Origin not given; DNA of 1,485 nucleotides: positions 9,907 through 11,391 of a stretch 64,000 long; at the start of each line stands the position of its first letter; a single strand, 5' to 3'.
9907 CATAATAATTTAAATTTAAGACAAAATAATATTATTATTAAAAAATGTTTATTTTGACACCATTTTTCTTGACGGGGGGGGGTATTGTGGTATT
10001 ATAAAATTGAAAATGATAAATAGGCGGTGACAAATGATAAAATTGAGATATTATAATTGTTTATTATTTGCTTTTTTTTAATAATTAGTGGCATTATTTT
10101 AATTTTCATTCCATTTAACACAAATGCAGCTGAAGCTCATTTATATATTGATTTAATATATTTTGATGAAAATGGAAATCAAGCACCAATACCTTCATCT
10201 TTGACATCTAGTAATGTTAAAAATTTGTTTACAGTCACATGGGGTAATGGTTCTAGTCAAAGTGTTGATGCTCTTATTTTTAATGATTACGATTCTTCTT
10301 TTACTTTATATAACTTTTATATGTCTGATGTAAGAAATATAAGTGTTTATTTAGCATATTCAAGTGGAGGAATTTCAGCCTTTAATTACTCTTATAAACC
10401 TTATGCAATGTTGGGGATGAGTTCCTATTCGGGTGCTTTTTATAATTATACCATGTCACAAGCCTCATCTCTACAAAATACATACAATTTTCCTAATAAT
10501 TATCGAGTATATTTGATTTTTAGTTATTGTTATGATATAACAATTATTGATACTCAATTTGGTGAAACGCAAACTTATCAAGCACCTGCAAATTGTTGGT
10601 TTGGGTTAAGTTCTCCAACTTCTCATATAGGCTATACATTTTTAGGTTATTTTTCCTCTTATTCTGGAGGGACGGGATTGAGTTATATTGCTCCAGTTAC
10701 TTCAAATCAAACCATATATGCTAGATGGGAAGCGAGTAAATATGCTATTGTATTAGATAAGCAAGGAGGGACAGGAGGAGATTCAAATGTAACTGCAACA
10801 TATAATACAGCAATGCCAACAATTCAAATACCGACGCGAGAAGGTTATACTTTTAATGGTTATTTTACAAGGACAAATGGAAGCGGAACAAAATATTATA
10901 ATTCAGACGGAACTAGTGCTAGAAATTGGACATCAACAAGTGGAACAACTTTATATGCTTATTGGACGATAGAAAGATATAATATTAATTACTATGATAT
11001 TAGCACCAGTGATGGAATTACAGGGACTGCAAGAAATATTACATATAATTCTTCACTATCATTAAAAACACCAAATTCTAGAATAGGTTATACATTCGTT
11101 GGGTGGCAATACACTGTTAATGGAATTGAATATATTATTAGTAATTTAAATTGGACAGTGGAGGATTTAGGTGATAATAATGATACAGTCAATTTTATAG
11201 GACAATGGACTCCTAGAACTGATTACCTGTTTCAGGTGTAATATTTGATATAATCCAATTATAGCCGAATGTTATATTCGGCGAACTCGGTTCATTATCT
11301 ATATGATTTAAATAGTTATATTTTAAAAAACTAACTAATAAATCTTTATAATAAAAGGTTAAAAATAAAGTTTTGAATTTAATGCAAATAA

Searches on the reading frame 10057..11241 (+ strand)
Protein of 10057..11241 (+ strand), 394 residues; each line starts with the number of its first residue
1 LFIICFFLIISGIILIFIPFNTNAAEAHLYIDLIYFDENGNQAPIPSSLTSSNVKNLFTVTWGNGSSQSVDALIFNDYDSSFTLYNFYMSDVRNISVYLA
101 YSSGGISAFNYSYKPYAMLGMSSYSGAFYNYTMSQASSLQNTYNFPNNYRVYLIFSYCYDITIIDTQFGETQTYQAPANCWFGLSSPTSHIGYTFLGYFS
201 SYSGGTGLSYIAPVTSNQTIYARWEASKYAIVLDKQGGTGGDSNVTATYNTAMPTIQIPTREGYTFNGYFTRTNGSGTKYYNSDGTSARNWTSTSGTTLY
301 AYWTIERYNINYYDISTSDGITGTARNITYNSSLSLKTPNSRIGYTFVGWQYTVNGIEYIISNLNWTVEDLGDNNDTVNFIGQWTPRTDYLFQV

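Call 7: search_protein_families(library=pfam, proteins=[window:10057-11241:+])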
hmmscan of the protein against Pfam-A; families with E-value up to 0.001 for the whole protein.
window:10057-11241:+ (394 aa): 1 family
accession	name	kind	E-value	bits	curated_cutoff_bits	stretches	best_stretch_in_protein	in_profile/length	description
PF09479.16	Flg_new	-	1.5e-11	44.7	27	1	229-301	1-64/65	Listeria-Bacteroides repeat domain (List_Bact_rpt)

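Call 31: search_protein_families(library=pfam, proteins=[P0018], max_evalue=0.01)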
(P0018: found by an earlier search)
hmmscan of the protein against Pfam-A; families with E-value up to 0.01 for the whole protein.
P0018 (824 aa): 1 family
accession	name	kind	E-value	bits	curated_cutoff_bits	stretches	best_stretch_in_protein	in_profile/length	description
PF09479.16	Flg_new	-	3e-12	46.9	27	1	237-309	1-64/65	Listeria-Bacteroides repeat domain (List_Bact_rpt)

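Call 69: search_protein_families(library=ncbifam, proteins=[P0018, P0064, P0079, P0083], max_evalue=0.001)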
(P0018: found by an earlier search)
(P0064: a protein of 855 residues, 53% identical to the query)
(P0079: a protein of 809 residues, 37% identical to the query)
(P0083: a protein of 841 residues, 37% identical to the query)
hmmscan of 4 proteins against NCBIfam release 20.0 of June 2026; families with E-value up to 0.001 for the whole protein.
P0018 (824 aa): 0 families

P0064 (855 aa): 1 family
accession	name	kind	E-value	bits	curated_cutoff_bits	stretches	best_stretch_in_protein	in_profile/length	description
TIGR02543.1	List_Bact_rpt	repeat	8.3e-06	26.1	20.95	0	573-617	3-43/44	TIGR02543 family repeat protein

P0079 (809 aa): 1 family
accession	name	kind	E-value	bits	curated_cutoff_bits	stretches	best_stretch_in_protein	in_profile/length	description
TIGR02543.1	List_Bact_rpt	repeat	4.9e-20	71.6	20.95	3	340-385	1-44/44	TIGR02543 family repeat protein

P0083 (841 aa): 1 family
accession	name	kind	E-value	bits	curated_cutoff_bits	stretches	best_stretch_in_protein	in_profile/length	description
TIGR02543.1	List_Bact_rpt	repeat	6.2e-24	84.1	20.95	4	372-417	1-44/44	TIGR02543 family repeat protein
